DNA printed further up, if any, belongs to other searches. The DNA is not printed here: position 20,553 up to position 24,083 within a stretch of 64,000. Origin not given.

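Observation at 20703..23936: Lipoprotein made of 12 consecutive PASTA domains plus a ConA-like lectin domain in a (by gene content) diderm bacterium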

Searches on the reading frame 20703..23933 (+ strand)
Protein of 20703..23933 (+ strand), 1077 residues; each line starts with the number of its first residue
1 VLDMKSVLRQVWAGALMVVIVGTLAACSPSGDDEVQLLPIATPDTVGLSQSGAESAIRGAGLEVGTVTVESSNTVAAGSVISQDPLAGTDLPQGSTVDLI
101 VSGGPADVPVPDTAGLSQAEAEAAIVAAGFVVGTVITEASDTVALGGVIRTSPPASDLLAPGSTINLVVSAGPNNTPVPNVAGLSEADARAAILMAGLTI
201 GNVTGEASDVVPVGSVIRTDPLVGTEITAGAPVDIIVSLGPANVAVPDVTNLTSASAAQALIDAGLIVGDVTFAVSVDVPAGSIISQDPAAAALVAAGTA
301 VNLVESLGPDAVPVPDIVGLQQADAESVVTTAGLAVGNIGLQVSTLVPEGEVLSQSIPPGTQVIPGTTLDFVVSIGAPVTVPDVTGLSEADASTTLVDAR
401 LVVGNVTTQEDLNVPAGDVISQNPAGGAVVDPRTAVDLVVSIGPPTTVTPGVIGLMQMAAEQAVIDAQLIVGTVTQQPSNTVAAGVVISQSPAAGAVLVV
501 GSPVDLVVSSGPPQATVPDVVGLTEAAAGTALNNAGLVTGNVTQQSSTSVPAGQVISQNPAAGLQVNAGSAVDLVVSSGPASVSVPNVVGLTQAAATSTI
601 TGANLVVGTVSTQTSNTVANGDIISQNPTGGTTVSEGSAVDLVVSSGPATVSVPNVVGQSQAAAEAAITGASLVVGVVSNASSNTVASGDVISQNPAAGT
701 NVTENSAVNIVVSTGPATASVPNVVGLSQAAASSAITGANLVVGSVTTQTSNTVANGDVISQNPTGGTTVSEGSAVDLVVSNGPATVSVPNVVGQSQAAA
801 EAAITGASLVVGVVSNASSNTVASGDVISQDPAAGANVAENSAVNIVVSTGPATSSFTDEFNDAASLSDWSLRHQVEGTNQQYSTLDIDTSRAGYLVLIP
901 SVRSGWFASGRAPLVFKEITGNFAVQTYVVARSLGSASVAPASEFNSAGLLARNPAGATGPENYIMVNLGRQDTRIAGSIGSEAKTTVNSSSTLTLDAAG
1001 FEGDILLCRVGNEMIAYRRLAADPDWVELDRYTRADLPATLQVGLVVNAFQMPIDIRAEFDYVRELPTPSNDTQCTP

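Call 4: search_protein_families(library=pfam, proteins=[window:20703-23933:+], max_evalue=1)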
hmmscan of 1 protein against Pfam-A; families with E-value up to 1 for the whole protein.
window:20703-23933:+ (1077 aa): 2 families
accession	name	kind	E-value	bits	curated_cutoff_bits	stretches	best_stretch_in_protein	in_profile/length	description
PF03793.24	PASTA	-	4.9e-166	539.3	23.2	12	516-578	2-64/64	PASTA domain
PF07322.17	Seadorna_Vp10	-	0.44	10.7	28.7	0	679-752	22-93/202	Seadornavirus Vp10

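Call 5: search_protein_families(library=ncbifam, proteins=[window:20703-23933:+], max_evalue=1)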
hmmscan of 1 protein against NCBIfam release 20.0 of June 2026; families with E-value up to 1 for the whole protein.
window:20703-23933:+ (1077 aa): 1 family
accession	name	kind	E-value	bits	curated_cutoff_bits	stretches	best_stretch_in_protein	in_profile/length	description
NF033483.0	PknB_PASTA_kin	equivalog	6.4e-253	840.9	450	7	447-645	365-563/563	Stk1 family PASTA domain-containing Ser/Thr kinase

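Call 15: find_homologous_proteins(query=window:20703-23933:+, region=845-1077)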
Query window:20703-23933:+, residues 845-1077 (233 aa): 31 proteins with E <= 0.001 among 5787 candidates.
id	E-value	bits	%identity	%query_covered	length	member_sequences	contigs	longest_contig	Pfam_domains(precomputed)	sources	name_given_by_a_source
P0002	3.9e-143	493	97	100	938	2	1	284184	PF03793.25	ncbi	ncbi:MAG: PASTA domain-containing protein [Pseudomonadota bacterium]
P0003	7.4e-142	489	96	100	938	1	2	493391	PF03793.25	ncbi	ncbi:MAG: PASTA domain-containing protein [Pseudomonadota bacterium]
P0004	1.0e-141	488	96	100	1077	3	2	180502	PF03793.25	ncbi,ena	-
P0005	3.4e-103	362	41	96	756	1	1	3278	PF07081.19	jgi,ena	-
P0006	7.6e-102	358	70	100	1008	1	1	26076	PF03793.25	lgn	-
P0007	1.0e-98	348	66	100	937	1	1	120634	PF03793.25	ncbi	ncbi:MAG: PASTA domain-containing protein [Pseudomonadota bacterium]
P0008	4.2e-90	319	64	100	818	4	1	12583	PF03793.25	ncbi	-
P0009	5.6e-84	299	62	100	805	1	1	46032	PF23920.3,PF03793.25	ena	-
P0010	4.1e-83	297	62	100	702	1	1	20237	PF03793.25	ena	-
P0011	1.1e-82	295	58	100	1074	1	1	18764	PF03793.25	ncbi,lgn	ncbi:MAG: PASTA domain-containing protein [Pseudomonadota bacterium]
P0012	1.6e-81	291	61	100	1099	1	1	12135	PF03793.25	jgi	jgi:beta-lactam-binding protein with PASTA domain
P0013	2.8e-80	287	57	97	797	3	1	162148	PF03793.25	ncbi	ncbi:MAG: PASTA domain-containing protein [Pseudomonadota bacterium]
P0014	2.1e-79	284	57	100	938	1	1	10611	PF03793.25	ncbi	ncbi:MAG: PASTA domain-containing protein [Pseudomonadota bacterium]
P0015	2.0e-78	281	56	100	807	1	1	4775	PF03793.25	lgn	-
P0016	3.8e-78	280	58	100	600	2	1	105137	PF22962.4,PF03793.25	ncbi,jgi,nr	ncbi:MAG: PASTA domain-containing protein [Gammaproteobacteria bacterium]|nr:PASTA domain-containing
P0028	1.7e-24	105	33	90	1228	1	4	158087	PF00135.35,PF00326.28,PF07679.23,PF07859.20,PF13895.13,PF13927.13,PF03160.21,PF00047.32,PF20434.6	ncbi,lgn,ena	-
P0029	2.7e-20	91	30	92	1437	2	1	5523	PF07679.23,PF13895.13,PF13927.13,PF13385.14,PF03150.20,PF00034.27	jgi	jgi:hypothetical protein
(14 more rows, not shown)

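Call 23: find_related_loci(query=window:20703-23933:+, collection=genome_contigs, flank=8000)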
Query window:20703-23933:+ (1077 aa) in genome_contigs; peptide patterns used: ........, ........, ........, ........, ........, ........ (x = any residue, [..] = any of these).
417 stretches matched a pattern; 9 encode a relative of the query (tblastn E <= 1e-3); 9 distinct loci.
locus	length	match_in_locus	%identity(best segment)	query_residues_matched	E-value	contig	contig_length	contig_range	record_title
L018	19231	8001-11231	95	1-1077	0e+0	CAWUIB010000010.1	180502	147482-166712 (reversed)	MAG: uncultured Chromatiales bacterium isolate SRR17458646_binner123_14_1705322957 genome assembly, contig: ERZ21854007.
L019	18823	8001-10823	96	1-1077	0e+0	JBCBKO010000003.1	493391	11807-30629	MAG: Pseudomonadota bacterium isolate J06627_26 NODE_3_length_493391_cov_23.040323, whole genome shotgun sequence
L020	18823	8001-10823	90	1-1077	0e+0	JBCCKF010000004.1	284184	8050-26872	MAG: Pseudomonadota bacterium isolate P01_C01_bin.131 k141_1427065_length_284184_cov_22.1188, whole genome shotgun seque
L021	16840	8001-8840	38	40-852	1e-27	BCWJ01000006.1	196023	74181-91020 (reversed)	Xylanimicrobium pachnodae JCM 13526 = NBRC 107786 DNA, contig: XPA01S_CON0006_0001, whole genome shotgun sequence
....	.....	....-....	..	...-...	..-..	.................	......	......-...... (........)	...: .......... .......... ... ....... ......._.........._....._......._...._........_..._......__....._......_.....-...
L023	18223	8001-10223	35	44-714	7e-20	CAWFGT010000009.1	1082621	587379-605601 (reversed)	MAG: uncultured Actinomycetota bacterium isolate MFD02832.bin.1.129 genome assembly, contig: contig_7811, whole genome s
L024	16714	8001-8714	37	9-851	4e-17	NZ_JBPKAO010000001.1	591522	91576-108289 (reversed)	Aquipuribacter sp. MA13-6 Scaffold1, whole genome shotgun sequence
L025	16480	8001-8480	40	40-867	1e-13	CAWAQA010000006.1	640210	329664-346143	MAG: uncultured Acidobacteriota bacterium isolate MFD02840.bin.2.39 genome assembly, contig: contig_45946, whole genome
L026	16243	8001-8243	48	35-784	2e-10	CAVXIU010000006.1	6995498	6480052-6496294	MAG: uncultured delta proteobacterium isolate MFD09212.bin.2.188 genome assembly, contig: contig_1259, whole genome shot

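Call 43: search_protein_families(library=pfam, proteins=[P0028, P0029], max_evalue=0.01)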
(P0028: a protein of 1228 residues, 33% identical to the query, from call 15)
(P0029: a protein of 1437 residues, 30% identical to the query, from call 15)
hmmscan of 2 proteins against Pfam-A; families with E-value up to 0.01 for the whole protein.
P0028 (1228 aa): 11 families
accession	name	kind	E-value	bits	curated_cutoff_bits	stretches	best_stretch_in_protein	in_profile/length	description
PF20434.5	BD-FAE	-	2.7e-50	171.3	26.8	1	53-261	1-215/215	BD-FAE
PF13927.12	Ig_3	-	5.5e-25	88.1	30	2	975-1042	2-78/78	Immunoglobulin domain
PF03160.20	Calx-beta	-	1.2e-21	77.4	27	1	568-680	5-119/119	Calx-beta domain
PF07679.22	I-set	-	9.1e-20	71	23.7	2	975-1055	1-89/90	Immunoglobulin I-set domain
PF00135.34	COesterase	-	6.8e-16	58.7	27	1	63-168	101-207/515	Carboxylesterase family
PF00326.27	Peptidase_S9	-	4.1e-15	56.3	22.6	1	91-284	12-193/213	Prolyl oligopeptidase family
PF07859.19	Abhydrolase_3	-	1.1e-14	55.1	25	1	68-279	1-207/210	alpha/beta hydrolase fold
PF13895.12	Ig_2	-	1.5e-14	54.4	27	2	975-1056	2-79/79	Immunoglobulin domain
PF00047.31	ig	-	4.3e-09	37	21.8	1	983-1047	2-77/81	Immunoglobulin domain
PF02129.25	Peptidase_S15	-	0.00023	21.4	23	1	118-169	73-120/262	X-Pro dipeptidyl-peptidase (S15 family)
PF03959.19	FSH1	-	0.0076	16.4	21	0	146-285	103-206/211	Serine hydrolase (FSH1)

P0029 (1437 aa): 7 families
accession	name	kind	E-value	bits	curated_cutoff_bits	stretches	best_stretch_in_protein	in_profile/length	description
PF13385.13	Laminin_G_3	-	1.2e-14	55.1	27.6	1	721-863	15-151/151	Concanavalin A-like lectin/glucanases superfamily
PF03150.19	CCP_MauG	-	1.2e-09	39.4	25.6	1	53-100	4-51/149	Di-haem cytochrome c peroxidase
PF13927.12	Ig_3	-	1e-08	36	30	1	477-543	2-78/78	Immunoglobulin domain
PF07679.22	I-set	-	1.8e-07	31.6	23.7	1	477-557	1-90/90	Immunoglobulin I-set domain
PF13895.12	Ig_2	-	4.5e-07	30.4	27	1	478-557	3-79/79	Immunoglobulin domain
PF00034.26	Cytochrom_C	-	9.3e-06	27.3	21.3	0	199-239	2-27/90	Cytochrome c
PF13442.11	Cytochrome_CBB3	-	0.00068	20.4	27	0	197-218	2-21/68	Cytochrome C oxidase, cbb3-type, subunit III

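Call 58: search_protein_families(library=pfam, proteins=[L023:6513-8333:+, L023:8340-10295:+, L025:4044-9533:+, L026:4368-14141:+], max_evalue=0.001)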
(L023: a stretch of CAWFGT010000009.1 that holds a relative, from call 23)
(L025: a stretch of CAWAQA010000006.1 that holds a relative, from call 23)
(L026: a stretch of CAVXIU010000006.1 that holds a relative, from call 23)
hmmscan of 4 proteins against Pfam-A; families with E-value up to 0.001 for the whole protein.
L023:6513-8333:+ (606 aa): 5 families
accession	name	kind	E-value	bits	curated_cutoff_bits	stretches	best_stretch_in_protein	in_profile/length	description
PF00069.31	Pkinase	-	7.5e-50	170.2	31.7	1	15-257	3-253/263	Protein kinase domain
PF07714.23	PK_Tyr_Ser-Thr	-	1.4e-33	116.7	23.1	1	15-257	3-250/258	Protein tyrosine and serine/threonine kinase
PF03793.24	PASTA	-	4.9e-12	46.1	23.2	1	470-524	6-64/64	PASTA domain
PF03109.22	ABC1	-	2.1e-07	30.8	22.9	1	83-159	140-215/244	ABC1 atypical kinase-like domain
PF01636.29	APH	-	4e-06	27.2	23.2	0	122-160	160-199/239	Phosphotransferase enzyme family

L023:8340-10295:+ (651 aa): 5 families
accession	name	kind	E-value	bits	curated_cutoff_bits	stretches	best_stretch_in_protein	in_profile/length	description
PF00069.31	Pkinase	-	3.8e-49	167.9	31.7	1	27-285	1-253/263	Protein kinase domain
PF03793.24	PASTA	-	9.2e-32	109.3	23.2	3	503-563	5-64/64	PASTA domain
PF07714.23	PK_Tyr_Ser-Thr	-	3.9e-28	98.9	23.1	1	28-283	2-248/258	Protein tyrosine and serine/threonine kinase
PF03109.22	ABC1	-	5e-08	32.8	22.9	1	72-187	110-220/244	ABC1 atypical kinase-like domain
PF01636.29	APH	-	7.5e-05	23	23.2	0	149-181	165-197/239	Phosphotransferase enzyme family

L025:4044-9533:+ (1829 aa): 4 families
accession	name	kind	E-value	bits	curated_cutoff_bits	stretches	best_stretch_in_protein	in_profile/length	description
PF03098.20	An_peroxidase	-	1e-54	186.5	25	3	470-734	208-443/530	Animal haem peroxidase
PF13385.13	Laminin_G_3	-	2.8e-31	109.1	27.6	1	1506-1664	3-150/151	Concanavalin A-like lectin/glucanases superfamily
PF03793.24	PASTA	-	1.7e-20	73.2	23.2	2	1396-1455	4-63/64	PASTA domain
PF00353.25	HemolysinCabind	-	3.7e-20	72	23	3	910-943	2-35/36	RTX calcium-binding nonapeptide repeat (4 copies)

L026:4368-14141:+ (3257 aa): 11 families
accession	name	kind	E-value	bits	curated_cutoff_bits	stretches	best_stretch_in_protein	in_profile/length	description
PF05593.20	RHS_repeat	-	7e-130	421.9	22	19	2074-2111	1-38/38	RHS Repeat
PF01557.24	FAA_hydrolase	-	3.9e-64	216.7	23.9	1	3047-3250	1-212/214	Fumarylacetoacetate (FAA) hydrolase C-terminal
PF03793.24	PASTA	-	2.1e-11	44.1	23.2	1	1227-1287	2-63/64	PASTA domain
PF13229.12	Beta_helix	-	2e-08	34.4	25.9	1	158-278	4-114/158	Right handed beta helix region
PF13517.12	FG-GAP_3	-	8.4e-07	29.9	26.9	1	902-969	1-61/61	FG-GAP-like repeat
PF25174.1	Beta-prop_THOC3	-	3.6e-06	26.6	305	0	2070-2177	92-200/272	THOC3 beta-propeller domain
PF05048.19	NosD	-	1.1e-05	25.5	23.6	1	155-274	61-169/212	Periplasmic copper-binding protein (NosD)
PF23414.1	Beta-prop_EML_2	-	4.4e-05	23.4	90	0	2137-2270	6-141/266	Echinoderm microtubule-associated protein second beta-propeller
PF20148.4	DUF6531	-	0.0003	21.5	24.1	0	1537-1578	11-51/74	Domain of unknown function (DUF6531)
PF02368.24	Big_2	-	0.00033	21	22.8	1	1343-1424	2-79/79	Bacterial Ig-like domain (group 2)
PF11617.13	Cu-binding_MopE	-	0.00083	20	27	0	1310-1337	1-27/30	Putative metal-binding motif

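Call 60: find_homologous_proteins(query=window:20703-23933:+, region=40-560, max_evalue=1e-20)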
Query window:20703-23933:+, residues 40-560 (521 aa): 2199 proteins with E <= 1e-20 among 8000 candidates; the best 120 are listed.
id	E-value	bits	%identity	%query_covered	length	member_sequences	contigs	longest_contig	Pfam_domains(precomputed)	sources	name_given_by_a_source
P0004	0.0e+0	1197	95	100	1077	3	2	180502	PF03793.25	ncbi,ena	-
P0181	0.0e+0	1166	42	100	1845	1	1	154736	PF03793.25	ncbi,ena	-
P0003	0.0e+0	1083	97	100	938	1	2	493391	PF03793.25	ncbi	ncbi:MAG: PASTA domain-containing protein [Pseudomonadota bacterium]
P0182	0.0e+0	1059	49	100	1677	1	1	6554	PF13405.13,PF13499.13,PF03793.25,PF13202.13,PF00036.39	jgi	-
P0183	0.0e+0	1042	49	100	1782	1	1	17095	PF22352.3,PF03793.25,PF18911.7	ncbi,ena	-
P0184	0.0e+0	1032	45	100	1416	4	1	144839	PF13405.13,PF13499.13,PF03793.25,PF13202.13,PF00036.39,PF28393.1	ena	-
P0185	0.0e+0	1009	45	100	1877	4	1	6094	PF03793.25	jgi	jgi:beta-lactam-binding protein with PASTA domain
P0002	2.7e-296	1001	89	100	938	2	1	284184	PF03793.25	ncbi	ncbi:MAG: PASTA domain-containing protein [Pseudomonadota bacterium]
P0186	1.1e-266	903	50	100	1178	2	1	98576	PF03793.25,PF28393.1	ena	-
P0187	1.9e-262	890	48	95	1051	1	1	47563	PF08530.17,PF03793.25,PF08219.17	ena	-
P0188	3.3e-262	889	47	99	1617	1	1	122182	PF01011.29,PF13360.14,PF08024.17,PF13570.14,PF03793.25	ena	-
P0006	1.1e-261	887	71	100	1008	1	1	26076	PF03793.25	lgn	-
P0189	1.5e-247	840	46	100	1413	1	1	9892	PF01011.29,PF13360.14,PF08024.17,PF20067.6,PF13570.14,PF03793.25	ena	-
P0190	1.2e-244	831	47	99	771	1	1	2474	PF22962.4,PF03793.25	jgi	jgi:beta-lactam-binding protein with PASTA domain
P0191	4.0e-241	819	47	99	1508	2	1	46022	PF03793.25,PF13810.13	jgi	jgi:beta-lactam-binding protein with PASTA domain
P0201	3.4e-209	714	50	100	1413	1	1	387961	PF01839.30,PF13517.13,PF03793.25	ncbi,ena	-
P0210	2.4e-190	652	45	99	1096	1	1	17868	PF07081.19,PF03793.25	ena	-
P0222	8.8e-172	591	46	100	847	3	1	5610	PF03793.25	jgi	jgi:beta-lactam-binding protein with PASTA domain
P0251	4.6e-150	519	49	100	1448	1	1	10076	PF08757.18,PF00932.26,PF13287.13,PF13290.14,PF03793.25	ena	-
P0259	5.9e-140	486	44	99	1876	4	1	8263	PF18998.7,PF03793.25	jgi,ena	jgi:uncharacterized repeat protein (TIGR02543 family)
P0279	3.6e-131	457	52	78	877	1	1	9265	PF13385.14,PF03793.25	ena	-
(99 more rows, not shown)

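Call 72: predict_structure(alignment_id=A2)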
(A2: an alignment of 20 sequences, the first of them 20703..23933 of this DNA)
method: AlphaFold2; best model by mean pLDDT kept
length: 1077 residues; sequences in the alignment: 20
mean_pLDDT: 79.2   pTM: 0.33
mean pLDDT of the five models: 79.2, 78.2, 76.1, 74.9, 73.8
residues with pLDDT >= 90: 106; 70-90: 796; 50-70: 130; < 50: 45
segments of 3 or more residues with pLDDT < 50: 1-18, 20-28, 30-37, 647-651, 853-855
pLDDT, mean of each block of 10 residues (from residue 1): 36 42 41 47 83 82 80 70 81 82 73 83 84 79 77 78 82 73 85 85 78 82 78 82 80 87 87 78 88 82 82 86 89 87 84 89 85 88 89 87 86 83 89 89 81 88 87 83 84 81 87 80 85 83 79 84 80 81 75 81 79 62 78 74 61 72 79 73 65 73 69 68 86 86 84 77 84 85 75 81 85 80 75 81 85 52 63 74 80 81 66 83 91 84 85 71 83 76 81 81 93 92 90 85 87 82 84 85
secondary structure, 60 per line:
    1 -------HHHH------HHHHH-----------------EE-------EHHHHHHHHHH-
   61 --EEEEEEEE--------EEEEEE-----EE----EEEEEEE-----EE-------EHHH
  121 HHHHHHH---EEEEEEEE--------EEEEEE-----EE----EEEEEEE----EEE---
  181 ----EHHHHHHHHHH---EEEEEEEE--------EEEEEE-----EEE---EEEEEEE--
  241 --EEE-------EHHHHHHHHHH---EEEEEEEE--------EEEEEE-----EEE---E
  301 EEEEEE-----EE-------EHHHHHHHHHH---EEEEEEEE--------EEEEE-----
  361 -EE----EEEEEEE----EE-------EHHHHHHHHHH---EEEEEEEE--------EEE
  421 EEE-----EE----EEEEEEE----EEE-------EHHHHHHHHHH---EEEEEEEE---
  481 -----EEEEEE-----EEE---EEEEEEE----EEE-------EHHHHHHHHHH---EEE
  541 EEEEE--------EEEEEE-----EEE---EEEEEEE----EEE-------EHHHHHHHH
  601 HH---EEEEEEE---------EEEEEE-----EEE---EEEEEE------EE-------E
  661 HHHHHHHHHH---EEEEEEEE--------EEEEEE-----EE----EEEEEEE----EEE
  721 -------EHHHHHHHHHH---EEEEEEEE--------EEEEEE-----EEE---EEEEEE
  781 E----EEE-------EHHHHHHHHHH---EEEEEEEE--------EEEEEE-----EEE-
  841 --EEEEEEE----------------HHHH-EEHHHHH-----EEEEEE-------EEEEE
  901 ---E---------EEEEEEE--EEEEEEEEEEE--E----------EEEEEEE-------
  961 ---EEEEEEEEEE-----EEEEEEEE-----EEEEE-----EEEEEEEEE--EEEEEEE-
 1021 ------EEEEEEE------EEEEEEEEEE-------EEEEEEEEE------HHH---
elements in order (helices of 4 or more, strands of 3 or more residues): H8-11 H18-22 H50-59 E63-70 E79-84 E96-102 H118-127 E131-138 E147-152 E164-170 E175-177 H186-195 E199-206 E215-220 E226-228 E232-238 E243-245 H254-263 E267-274 E283-288 E294-296 E300-306 H322-331 E335-342 E351-355 E368-374 H389-398 E402-409 E418-423 E435-441 E446-448 H457-466 E470-477 E486-491 E497-499 E503-509 E514-516 H525-534 E538-545 E554-559 E565-567 E571-577 E582-584 H593-602 E606-612 E622-627 E633-635 E639-644 H661-670 E674-681 E690-695 E707-713 E718-720 H729-738 E742-749 E758-763 E769-771 E775-781 E786-788 H797-806 E810-817 E826-831 E837-839 E843-849 H866-869 H873-877 E883-888 E896-900 E914-920 E923-933 E947-953 E964-973 E979-986 E992-996 E1002-1010 E1013-1019 E1027-1033 E1040-1049 E1057-1065
